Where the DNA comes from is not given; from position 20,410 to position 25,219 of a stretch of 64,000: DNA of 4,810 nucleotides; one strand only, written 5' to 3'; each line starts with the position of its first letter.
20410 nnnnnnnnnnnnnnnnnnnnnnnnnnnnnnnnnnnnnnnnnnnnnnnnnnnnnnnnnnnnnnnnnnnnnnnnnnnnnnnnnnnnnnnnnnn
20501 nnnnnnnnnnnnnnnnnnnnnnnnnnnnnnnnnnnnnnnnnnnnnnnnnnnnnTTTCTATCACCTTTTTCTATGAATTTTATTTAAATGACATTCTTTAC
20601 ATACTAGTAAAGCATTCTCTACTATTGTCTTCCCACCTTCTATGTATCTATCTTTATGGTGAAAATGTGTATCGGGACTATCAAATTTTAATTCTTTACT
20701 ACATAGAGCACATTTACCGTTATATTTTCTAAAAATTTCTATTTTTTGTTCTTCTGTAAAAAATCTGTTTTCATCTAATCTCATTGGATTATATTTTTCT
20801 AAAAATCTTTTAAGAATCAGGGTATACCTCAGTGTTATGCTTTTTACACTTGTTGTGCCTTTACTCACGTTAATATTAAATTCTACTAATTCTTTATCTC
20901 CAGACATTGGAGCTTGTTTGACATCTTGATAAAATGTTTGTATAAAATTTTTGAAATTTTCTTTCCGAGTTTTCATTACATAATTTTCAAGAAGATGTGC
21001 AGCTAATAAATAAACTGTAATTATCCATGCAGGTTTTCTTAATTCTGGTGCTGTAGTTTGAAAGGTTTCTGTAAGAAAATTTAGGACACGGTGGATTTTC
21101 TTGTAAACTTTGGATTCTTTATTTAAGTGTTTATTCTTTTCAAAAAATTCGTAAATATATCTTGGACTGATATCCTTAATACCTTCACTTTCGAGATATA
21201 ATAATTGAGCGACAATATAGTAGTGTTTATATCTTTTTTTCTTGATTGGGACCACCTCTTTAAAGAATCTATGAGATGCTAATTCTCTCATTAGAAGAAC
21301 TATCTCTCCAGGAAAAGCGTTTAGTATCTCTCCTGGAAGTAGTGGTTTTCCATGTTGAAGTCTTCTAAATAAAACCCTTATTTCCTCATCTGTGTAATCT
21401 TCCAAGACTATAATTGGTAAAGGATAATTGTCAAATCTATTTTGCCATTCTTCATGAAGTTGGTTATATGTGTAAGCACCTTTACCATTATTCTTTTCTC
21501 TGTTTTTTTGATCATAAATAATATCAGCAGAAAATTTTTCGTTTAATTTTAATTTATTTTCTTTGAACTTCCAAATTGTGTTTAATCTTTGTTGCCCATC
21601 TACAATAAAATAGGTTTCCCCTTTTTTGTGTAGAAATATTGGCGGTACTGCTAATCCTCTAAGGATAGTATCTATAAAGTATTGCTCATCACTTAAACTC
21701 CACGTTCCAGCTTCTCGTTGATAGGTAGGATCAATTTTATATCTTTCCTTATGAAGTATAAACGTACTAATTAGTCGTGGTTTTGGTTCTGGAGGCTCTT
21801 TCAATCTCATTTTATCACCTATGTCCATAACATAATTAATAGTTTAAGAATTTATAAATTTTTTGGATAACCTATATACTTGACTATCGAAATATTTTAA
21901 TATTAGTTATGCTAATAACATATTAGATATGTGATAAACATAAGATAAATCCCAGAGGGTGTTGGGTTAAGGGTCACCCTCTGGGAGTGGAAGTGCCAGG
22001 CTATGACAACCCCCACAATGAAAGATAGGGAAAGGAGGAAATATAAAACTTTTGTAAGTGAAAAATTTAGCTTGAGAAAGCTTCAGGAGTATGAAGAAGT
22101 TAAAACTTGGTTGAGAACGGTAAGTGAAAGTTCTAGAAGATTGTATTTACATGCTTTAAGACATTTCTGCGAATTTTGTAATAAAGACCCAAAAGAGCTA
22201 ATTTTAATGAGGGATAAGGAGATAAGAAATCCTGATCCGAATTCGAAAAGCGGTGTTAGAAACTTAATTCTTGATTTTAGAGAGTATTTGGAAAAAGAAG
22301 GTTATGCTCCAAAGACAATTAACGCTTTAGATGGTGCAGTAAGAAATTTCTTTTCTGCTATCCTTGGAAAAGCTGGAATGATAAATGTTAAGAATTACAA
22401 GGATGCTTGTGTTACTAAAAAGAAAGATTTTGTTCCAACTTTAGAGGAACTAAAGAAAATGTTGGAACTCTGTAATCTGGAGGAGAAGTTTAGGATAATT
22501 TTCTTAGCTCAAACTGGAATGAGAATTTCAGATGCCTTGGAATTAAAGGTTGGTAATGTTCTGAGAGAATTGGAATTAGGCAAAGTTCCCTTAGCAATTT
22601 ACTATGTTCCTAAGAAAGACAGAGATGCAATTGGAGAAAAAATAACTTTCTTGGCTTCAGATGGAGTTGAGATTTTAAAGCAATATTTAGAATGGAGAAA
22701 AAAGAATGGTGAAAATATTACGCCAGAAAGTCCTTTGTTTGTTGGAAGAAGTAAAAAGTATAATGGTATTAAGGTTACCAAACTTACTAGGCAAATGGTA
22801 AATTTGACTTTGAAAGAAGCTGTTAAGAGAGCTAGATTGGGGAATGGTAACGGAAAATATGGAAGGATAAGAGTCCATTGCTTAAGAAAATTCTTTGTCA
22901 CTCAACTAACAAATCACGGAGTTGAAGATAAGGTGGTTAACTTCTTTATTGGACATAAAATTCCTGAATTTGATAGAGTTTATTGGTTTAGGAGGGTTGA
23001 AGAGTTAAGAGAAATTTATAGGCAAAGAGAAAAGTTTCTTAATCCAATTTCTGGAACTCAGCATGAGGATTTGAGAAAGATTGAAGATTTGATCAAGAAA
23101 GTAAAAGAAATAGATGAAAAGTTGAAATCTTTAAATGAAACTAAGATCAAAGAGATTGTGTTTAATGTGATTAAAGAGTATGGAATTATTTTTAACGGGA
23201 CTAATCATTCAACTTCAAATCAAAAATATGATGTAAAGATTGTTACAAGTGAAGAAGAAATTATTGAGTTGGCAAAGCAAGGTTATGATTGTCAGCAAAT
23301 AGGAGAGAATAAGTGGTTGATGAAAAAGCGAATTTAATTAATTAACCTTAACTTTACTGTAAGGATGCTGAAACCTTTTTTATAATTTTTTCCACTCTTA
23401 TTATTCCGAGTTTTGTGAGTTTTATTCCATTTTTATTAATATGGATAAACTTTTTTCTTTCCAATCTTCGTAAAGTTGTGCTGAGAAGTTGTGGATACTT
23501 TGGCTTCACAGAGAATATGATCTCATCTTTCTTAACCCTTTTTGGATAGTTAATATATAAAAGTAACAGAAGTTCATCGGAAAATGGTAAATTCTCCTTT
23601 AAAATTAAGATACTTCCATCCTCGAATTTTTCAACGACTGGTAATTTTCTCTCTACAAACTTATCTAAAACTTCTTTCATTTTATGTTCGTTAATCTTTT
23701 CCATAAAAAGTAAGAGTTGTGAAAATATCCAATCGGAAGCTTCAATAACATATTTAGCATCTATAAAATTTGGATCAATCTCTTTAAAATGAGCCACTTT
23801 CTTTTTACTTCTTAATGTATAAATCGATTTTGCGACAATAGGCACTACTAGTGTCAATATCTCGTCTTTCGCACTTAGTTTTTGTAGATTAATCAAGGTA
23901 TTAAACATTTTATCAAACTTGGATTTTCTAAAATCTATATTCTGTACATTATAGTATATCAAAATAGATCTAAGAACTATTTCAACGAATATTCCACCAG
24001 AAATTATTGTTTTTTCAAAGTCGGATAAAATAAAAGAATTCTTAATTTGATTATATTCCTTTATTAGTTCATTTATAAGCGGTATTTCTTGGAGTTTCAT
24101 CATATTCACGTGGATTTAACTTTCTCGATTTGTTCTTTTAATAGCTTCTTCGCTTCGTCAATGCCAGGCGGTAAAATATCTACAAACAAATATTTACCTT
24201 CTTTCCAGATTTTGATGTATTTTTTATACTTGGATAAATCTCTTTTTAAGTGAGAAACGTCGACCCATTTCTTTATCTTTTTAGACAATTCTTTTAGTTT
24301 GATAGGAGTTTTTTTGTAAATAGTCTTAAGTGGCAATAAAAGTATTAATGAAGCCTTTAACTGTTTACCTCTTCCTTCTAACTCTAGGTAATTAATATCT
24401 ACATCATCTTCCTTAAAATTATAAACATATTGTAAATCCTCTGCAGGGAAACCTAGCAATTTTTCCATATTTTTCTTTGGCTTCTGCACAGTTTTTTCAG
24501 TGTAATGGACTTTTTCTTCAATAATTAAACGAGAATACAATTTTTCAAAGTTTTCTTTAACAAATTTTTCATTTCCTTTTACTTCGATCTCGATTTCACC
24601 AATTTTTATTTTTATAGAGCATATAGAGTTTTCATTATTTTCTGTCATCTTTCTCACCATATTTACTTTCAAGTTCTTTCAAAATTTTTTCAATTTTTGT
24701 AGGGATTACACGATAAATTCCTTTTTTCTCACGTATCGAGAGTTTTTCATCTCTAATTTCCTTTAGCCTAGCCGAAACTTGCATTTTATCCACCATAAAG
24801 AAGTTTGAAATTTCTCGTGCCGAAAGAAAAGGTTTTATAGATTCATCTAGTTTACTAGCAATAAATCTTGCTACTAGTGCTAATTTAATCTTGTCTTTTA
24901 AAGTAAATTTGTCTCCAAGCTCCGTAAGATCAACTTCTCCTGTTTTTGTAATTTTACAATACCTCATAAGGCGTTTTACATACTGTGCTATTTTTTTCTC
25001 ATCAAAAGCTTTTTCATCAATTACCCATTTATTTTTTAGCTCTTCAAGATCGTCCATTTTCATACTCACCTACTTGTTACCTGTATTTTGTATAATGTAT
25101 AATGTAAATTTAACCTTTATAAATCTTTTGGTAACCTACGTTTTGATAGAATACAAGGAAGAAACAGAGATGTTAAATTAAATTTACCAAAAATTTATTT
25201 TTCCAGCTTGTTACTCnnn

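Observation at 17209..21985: Composite defense locus: DUF262-HNH nuclease + small ORF + 800-aa DUF1156-type methyltransferase, convergent with a PD-(D/E)xK-like nuclease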

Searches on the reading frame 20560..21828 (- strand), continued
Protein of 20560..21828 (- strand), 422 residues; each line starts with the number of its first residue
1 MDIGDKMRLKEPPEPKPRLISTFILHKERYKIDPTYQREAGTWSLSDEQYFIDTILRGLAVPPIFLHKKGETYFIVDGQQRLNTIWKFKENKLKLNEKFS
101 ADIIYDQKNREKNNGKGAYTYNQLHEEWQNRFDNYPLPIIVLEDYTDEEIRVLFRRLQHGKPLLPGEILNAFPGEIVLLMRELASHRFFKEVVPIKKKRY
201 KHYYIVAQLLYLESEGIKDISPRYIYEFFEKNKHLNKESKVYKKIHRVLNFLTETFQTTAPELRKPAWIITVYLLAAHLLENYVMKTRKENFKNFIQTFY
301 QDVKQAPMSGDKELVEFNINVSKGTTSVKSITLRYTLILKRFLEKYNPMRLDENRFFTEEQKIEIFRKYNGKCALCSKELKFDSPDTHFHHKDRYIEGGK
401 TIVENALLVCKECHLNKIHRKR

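Call 36: search_protein_families(library=pfam, alignment_id=A3, max_evalue=0.00001)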
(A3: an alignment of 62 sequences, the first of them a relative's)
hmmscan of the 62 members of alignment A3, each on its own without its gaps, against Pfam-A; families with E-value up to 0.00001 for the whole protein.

A. member 1, L010:1625-3895:+ (757 aa): 3 families
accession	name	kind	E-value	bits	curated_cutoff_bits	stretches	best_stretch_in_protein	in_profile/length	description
PF07669.17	Eco57I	-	1.8e-15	57.9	25.3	1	435-687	1-153/171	Eco57I restriction-modification methylase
PF02384.22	N6_Mtase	-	5.2e-11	42.9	20.4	1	351-456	3-99/311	N-6 DNA Methylase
PF20473.4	MmeI_Mtase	-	4e-07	29.9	27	1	396-457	22-85/259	MmeI, DNA-methyltransferase domain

B. families by the number of members that match (of 62 scanned): 58 families (the first 25 are shown)
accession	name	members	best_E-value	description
PF00589.27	Phage_integrase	3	7.5e-28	Phage integrase family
PF07669.17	Eco57I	3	1.8e-15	Eco57I restriction-modification methylase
PF11867.13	T1RH-like_C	2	1.4e-124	Type I restriction enzyme HindI endonuclease subunit-like, C-terminal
PF01555.25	N6_N4_Mtase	2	5.5e-56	DNA methylase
PF08241.18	Methyltransf_11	2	2.6e-17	Methyltransferase domain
PF02384.22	N6_Mtase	2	5.2e-11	N-6 DNA Methylase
PF12705.13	PDDEXK_1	2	2.6e-09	PD-(D/E)XK nuclease superfamily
PF20473.4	MmeI_Mtase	2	4e-07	MmeI, DNA-methyltransferase domain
PF13310.11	Virulence_RhuM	1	6.4e-112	Virulence protein RhuM family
PF18766.7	SWI2_SNF2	1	9.4e-75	SWI2/SNF2 ATPase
PF00144.29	Beta-lactamase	1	5.5e-60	Beta-lactamase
PF00204.31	DNA_gyraseB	1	1.1e-59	DNA gyrase B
PF13175.12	AAA_15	1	7.3e-53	AAA ATPase domain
PF04313.20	HSDR_N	1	1.5e-50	Type I restriction enzyme R protein N terminus (HSDR_N)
PF06250.17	YhcG_C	1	1e-45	YhcG PDDEXK nuclease domain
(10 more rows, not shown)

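Call 39: list_cluster_members(proteins=[P0001, window:20560-21828:-, window:17209-17886:+])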
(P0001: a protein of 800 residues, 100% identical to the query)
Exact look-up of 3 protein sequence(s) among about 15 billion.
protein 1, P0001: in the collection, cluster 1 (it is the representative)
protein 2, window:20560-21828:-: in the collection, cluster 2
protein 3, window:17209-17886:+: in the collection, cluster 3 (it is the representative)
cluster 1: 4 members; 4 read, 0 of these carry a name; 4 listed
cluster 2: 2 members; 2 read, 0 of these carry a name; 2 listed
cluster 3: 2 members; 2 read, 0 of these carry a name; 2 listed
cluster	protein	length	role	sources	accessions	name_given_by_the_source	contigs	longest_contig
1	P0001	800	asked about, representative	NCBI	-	-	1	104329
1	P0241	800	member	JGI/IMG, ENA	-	-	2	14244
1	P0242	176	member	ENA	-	-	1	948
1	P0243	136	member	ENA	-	-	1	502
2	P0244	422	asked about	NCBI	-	-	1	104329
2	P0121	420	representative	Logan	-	-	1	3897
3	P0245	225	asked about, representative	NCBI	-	-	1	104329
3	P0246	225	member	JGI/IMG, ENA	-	-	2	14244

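Call 47: search_solved_structures(query=A1, max_evalue=0.01)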
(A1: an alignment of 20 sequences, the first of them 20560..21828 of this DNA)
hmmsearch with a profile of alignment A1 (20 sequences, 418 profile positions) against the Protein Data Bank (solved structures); distinct sequences matched with E-value up to 0.01: 3.
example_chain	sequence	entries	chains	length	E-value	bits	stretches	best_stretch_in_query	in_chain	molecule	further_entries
6ghc_A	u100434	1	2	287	8.3e-06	28.4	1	315-416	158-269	5-methylcytosine-specific restriction enzyme A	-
6me0_C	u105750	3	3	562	0.00012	24.5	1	356-415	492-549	Maturase reverse transcriptase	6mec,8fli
9nvu_P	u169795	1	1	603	0.0062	18.9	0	359-415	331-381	OrufIscB-REC-swap 49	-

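Call 86: search_protein_families(library=phrogs, proteins=[window:20560-21828:-], max_evalue=0.001)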
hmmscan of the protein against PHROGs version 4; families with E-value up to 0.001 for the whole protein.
window:20560-21828:- (422 aa): 12 families
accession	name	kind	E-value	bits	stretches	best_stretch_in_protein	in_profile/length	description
phrog_2598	-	unknown function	2.2e-30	106.9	1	26-342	42-349/352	-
phrog_1583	-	unknown function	6.6e-19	68.9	1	30-160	35-160/417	-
phrog_2118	-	DNA, RNA and nucleotide metabolism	1.5e-07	32.3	1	348-420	154-224/301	HNH endonuclease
phrog_7370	-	DNA, RNA and nucleotide metabolism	3.7e-05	24.8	1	357-416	28-82/115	HNH endonuclease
phrog_15103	-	unknown function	4.2e-05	24.1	1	366-415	199-252/280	-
phrog_26759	-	unknown function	9e-05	21.9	1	32-158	25-156/593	-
phrog_740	-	DNA, RNA and nucleotide metabolism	0.00016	21.8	1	357-415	25-82/332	HNH endonuclease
phrog_1035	-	DNA, RNA and nucleotide metabolism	0.00025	22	1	357-413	146-206/271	endonuclease VII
phrog_333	-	DNA, RNA and nucleotide metabolism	0.00028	22.1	1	360-417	23-78/138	HNH endonuclease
phrog_2214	-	DNA, RNA and nucleotide metabolism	0.00053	20.2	1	358-419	181-238/429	HNH endonuclease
phrog_1271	-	DNA, RNA and nucleotide metabolism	0.00062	20.3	1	358-421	253-319/361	HNH endonuclease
phrog_16726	-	DNA, RNA and nucleotide metabolism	0.00097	19.9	0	344-420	66-143/308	HNH endonuclease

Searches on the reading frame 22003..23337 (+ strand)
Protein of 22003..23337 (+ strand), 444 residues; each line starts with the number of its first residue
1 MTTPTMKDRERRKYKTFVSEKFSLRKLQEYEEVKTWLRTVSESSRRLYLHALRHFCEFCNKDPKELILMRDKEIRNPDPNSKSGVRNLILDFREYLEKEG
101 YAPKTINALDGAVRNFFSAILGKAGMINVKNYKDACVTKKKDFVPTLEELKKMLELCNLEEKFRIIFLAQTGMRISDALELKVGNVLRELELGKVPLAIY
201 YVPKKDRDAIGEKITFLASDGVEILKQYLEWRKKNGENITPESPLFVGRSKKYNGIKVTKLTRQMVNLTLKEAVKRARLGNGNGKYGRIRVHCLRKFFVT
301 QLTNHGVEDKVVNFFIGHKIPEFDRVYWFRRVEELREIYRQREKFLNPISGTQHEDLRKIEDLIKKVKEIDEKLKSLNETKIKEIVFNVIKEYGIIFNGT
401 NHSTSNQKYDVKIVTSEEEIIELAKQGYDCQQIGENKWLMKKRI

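Call 4: search_protein_families(library=pfam, proteins=[window:22003-23337:+], max_evalue=0.01)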
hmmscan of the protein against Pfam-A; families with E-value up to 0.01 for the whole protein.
window:22003-23337:+ (444 aa): 3 families
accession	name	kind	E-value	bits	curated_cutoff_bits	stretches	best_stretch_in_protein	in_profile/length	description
PF00589.27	Phage_integrase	-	1.3e-14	54.7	27.1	1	148-322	6-160/172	Phage integrase family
PF13495.12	Phage_int_SAM_4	-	6e-06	27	27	0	37-66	11-41/85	Phage integrase, N-terminal SAM-like domain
PF16795.10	Phage_integr_3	-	3.6e-05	24.1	27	1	250-339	70-155/161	Archaeal phage integrase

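Call 5: search_protein_families(library=padloc, proteins=[window:22003-23337:+], max_evalue=0.01)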
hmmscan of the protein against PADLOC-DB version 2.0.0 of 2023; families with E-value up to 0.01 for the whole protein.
window:22003-23337:+ (444 aa): 0 families

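Call 6: search_protein_families(library=ncbifam, proteins=[window:22003-23337:+], max_evalue=0.01)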
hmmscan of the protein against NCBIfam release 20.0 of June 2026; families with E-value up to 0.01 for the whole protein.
window:22003-23337:+ (444 aa): 6 families
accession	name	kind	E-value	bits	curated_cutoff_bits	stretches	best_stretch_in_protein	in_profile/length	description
NF040815.2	recomb_XerA_Arch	equivalog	1.6e-19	70.5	220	1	37-339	9-263/263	site-specific tyrosine recombinase/integron integrase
TIGR02225.1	recomb_XerD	equivalog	3.1e-15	56.3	329.6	1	86-341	43-285/290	site-specific tyrosine recombinase XerD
NF001399.0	PRK00283.1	subfamily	9.7e-12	44.7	279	1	87-341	54-294/300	tyrosine recombinase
TIGR02224.1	recomb_XerC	equivalog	2.6e-11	43.5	335.15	1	30-341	3-288/295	tyrosine recombinase XerC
TIGR02249.1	integrase_gron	subfamily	4.2e-07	29.6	265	1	98-186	56-143/315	integron integrase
NF011946.0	PRK15417.1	equivalog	0.0078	15.4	435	0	139-185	111-157/337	integron integrase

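Call 86: search_protein_families(library=phrogs, proteins=[window:22003-23337:+], max_evalue=0.001)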
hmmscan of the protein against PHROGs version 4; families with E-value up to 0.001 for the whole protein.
window:22003-23337:+ (444 aa): 3 families
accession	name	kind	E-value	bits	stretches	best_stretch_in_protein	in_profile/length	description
phrog_1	-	integration and excision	9.4e-23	82.3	1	28-385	171-477/611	integrase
phrog_216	-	integration and excision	2.9e-19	70.3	1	130-378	41-275/301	integrase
phrog_5127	-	integration and excision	1.2e-13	52.3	1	20-319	116-322/355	integrase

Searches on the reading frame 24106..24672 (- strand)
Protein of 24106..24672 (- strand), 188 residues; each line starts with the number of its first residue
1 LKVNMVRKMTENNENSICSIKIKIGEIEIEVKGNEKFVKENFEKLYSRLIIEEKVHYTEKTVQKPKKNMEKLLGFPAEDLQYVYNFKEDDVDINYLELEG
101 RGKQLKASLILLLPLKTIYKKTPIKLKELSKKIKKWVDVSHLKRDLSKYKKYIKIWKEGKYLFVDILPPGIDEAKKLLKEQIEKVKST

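Call 4: search_protein_families(library=pfam, proteins=[window:24106-24672:-], max_evalue=0.01)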
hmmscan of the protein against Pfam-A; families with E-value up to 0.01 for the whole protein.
window:24106-24672:- (188 aa): 1 family
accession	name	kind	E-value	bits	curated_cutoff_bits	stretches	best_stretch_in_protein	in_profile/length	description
PF24392.2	Parb-CE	-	0.0036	17.7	23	1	125-174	43-92/147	ParB CE domain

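Call 5: search_protein_families(library=padloc, proteins=[window:24106-24672:-], max_evalue=0.01)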
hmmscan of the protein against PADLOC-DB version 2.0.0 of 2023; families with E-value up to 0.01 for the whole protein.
window:24106-24672:- (188 aa): 0 families

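Call 6: search_protein_families(library=ncbifam, proteins=[window:24106-24672:-], max_evalue=0.01)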
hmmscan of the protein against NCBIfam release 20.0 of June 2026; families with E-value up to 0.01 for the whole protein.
window:24106-24672:- (188 aa): 0 families

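Call 69: search_protein_families(library=pfam, proteins=[window:24106-24672:-], max_evalue=0.1)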
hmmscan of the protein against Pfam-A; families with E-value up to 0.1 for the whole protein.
window:24106-24672:- (188 aa): 1 family
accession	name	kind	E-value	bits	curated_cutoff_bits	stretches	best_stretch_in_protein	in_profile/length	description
PF24392.2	Parb-CE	-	0.0036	17.7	23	1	125-174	43-92/147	ParB CE domain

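Call 86: search_protein_families(library=phrogs, proteins=[window:24106-24672:-], max_evalue=0.001)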
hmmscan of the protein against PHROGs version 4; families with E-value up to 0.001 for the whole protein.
window:24106-24672:- (188 aa): 0 families

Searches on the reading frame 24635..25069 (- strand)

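Call 4: search_protein_families(library=pfam, proteins=[window:24635-25069:-], max_evalue=0.01)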
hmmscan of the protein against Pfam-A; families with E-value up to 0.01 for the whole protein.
window:24635-25069:- (144 aa): 0 families

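Call 5: search_protein_families(library=padloc, proteins=[window:24635-25069:-], max_evalue=0.01)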
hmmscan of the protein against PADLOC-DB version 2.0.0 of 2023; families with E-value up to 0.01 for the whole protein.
window:24635-25069:- (144 aa): 0 families

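Call 6: search_protein_families(library=ncbifam, proteins=[window:24635-25069:-], max_evalue=0.01)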
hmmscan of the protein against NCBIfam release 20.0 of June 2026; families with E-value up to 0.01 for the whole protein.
window:24635-25069:- (144 aa): 0 families

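Call 69: search_protein_families(library=pfam, proteins=[window:24635-25069:-], max_evalue=0.1)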
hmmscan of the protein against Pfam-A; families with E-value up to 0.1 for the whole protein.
window:24635-25069:- (144 aa): 1 family
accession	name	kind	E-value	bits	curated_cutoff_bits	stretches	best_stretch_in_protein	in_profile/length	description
PF19935.4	DUF6398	-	0.084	13.7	27.2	0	74-107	60-93/106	Domain of unknown function (DUF6398)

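Call 86: search_protein_families(library=phrogs, proteins=[window:24635-25069:-], max_evalue=0.001)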
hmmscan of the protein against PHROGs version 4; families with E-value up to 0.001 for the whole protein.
window:24635-25069:- (144 aa): 0 families
